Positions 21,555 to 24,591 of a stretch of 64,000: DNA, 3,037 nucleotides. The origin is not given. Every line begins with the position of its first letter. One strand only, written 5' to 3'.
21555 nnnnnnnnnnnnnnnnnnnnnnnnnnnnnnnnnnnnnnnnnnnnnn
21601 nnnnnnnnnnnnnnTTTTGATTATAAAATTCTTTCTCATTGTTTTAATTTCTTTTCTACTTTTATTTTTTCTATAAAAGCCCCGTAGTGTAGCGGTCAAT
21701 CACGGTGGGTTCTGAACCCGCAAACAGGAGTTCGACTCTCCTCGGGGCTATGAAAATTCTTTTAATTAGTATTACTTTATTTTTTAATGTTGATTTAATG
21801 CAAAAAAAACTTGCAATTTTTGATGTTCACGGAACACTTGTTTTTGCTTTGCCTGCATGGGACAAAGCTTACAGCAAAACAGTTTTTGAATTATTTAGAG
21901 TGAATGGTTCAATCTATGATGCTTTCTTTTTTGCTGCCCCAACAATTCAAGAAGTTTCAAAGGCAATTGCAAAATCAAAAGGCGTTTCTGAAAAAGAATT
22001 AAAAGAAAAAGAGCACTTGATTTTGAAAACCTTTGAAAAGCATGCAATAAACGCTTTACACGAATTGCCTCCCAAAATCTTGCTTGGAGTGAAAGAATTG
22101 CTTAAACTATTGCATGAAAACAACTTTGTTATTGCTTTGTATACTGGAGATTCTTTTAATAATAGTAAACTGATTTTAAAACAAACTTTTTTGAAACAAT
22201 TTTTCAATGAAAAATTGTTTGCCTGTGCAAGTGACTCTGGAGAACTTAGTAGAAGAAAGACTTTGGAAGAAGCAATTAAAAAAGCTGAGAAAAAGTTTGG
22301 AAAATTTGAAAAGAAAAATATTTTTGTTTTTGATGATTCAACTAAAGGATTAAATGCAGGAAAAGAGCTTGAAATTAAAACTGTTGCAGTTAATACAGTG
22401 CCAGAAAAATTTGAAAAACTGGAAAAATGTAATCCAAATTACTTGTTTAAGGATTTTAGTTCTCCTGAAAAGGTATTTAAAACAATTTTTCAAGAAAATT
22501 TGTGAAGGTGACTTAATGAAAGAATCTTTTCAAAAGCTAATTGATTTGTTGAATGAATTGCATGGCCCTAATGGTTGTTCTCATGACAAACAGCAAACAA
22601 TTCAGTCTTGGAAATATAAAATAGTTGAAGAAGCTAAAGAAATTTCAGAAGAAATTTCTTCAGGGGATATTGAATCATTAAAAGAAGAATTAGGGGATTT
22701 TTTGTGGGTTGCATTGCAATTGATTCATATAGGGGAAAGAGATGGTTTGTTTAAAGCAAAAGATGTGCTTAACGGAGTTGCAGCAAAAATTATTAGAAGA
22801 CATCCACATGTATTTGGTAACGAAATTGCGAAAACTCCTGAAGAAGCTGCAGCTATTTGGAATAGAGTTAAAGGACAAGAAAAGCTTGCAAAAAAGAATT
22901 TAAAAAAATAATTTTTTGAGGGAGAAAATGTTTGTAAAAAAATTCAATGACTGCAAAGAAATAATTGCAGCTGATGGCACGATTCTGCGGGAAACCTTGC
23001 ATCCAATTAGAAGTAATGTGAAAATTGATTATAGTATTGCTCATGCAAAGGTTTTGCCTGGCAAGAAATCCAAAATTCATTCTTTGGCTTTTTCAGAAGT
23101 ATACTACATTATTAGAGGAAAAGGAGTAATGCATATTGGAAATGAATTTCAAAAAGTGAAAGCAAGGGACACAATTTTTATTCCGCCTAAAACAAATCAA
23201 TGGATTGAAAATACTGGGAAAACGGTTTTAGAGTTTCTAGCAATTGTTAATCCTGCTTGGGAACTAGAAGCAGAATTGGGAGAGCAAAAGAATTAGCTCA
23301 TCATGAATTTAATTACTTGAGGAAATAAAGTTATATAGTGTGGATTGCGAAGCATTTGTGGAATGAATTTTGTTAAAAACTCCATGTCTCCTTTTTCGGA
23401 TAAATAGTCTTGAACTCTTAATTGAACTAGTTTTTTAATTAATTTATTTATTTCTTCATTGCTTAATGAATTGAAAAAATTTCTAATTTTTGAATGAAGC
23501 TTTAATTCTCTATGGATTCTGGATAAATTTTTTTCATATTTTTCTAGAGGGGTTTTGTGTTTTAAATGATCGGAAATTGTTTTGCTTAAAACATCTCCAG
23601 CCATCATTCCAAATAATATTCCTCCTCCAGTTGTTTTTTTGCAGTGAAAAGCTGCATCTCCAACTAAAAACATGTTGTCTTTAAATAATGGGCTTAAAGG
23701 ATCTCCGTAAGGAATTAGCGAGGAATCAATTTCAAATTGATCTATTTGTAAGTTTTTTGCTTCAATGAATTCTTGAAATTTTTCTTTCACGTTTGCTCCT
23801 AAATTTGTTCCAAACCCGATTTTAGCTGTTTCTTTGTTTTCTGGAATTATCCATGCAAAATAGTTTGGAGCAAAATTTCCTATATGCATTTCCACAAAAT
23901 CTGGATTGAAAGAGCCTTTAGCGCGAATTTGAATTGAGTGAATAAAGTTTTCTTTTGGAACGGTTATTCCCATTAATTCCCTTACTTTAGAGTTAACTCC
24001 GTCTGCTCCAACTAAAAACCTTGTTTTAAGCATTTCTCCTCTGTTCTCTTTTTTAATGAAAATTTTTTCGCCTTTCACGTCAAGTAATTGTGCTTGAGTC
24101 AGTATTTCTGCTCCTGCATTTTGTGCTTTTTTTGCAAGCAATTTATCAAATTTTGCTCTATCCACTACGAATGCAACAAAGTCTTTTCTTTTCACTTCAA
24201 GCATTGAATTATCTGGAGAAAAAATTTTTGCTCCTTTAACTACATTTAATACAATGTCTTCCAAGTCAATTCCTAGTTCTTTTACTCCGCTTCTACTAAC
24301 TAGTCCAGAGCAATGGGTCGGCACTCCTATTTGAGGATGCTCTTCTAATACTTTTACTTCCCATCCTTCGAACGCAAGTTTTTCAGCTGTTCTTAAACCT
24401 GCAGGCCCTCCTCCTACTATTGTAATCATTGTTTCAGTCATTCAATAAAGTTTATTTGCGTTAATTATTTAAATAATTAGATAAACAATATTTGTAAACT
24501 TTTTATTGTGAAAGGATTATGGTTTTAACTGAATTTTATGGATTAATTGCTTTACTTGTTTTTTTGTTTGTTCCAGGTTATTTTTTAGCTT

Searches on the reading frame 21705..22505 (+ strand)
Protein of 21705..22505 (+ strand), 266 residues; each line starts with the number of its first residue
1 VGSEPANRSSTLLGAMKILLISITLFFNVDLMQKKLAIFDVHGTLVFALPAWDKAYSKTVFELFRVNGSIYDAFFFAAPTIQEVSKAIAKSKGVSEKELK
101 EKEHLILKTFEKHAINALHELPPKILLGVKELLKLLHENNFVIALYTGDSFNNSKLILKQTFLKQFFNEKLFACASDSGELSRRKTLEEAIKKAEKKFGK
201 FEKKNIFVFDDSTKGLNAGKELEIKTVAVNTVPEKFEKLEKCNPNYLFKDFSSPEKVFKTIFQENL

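Call 62: search_protein_families(library=pfam, proteins=[window:21705-22505:+], max_evalue=0.0001)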
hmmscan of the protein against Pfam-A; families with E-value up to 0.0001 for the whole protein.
window:21705-22505:+ (266 aa): 2 families
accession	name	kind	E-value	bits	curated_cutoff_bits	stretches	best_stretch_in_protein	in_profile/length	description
PF00702.32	Hydrolase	-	3.2e-12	47.7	26.4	1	35-221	2-189/191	haloacid dehalogenase-like hydrolase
PF13419.12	HAD_2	-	6e-12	46.5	23.8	1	38-229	2-178/178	Haloacid dehalogenase-like hydrolase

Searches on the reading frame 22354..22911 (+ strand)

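Call 62: search_protein_families(library=pfam, proteins=[window:22354-22911:+], max_evalue=0.0001)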
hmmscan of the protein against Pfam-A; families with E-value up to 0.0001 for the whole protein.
window:22354-22911:+ (185 aa): 1 family
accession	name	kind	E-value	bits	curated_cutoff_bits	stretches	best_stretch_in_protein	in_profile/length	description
PF03819.22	MazG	-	1.4e-21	76.9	22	1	81-154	1-74/74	MazG nucleotide pyrophosphohydrolase domain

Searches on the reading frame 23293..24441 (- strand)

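Call 27: search_protein_families(library=pfam, proteins=[window:23293-24441:-], max_evalue=0.0001)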
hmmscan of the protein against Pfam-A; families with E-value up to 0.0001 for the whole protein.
window:23293-24441:- (382 aa): 7 families
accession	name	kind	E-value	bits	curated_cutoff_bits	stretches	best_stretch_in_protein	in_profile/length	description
PF01494.25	FAD_binding_3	-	2.7e-19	70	22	1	4-305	2-337/349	FAD binding domain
PF01266.30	DAO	-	3.8e-09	37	27.9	0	6-46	2-44/353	FAD dependent oxidoreductase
PF05834.18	Lycopene_cycl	-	2.4e-08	33.9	23.4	1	6-314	2-315/380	Lycopene cyclase protein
PF22578.2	GGR_cat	-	2.6e-06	27.7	27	1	177-229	14-71/88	Geranylgeranyl reductase catalytic domain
PF03486.20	HI0933_like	-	3e-06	27.3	50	0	6-66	3-62/244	HI0933-like protein Rossmann domain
PF07992.20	Pyr_redox_2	-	1.6e-05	24.9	26.1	0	6-167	3-124/291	Pyridine nucleotide-disulphide oxidoreductase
PF13450.12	NAD_binding_8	-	3.2e-05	24.6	21.9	1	8-40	1-33/68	NAD(P)-binding Rossmann-like domain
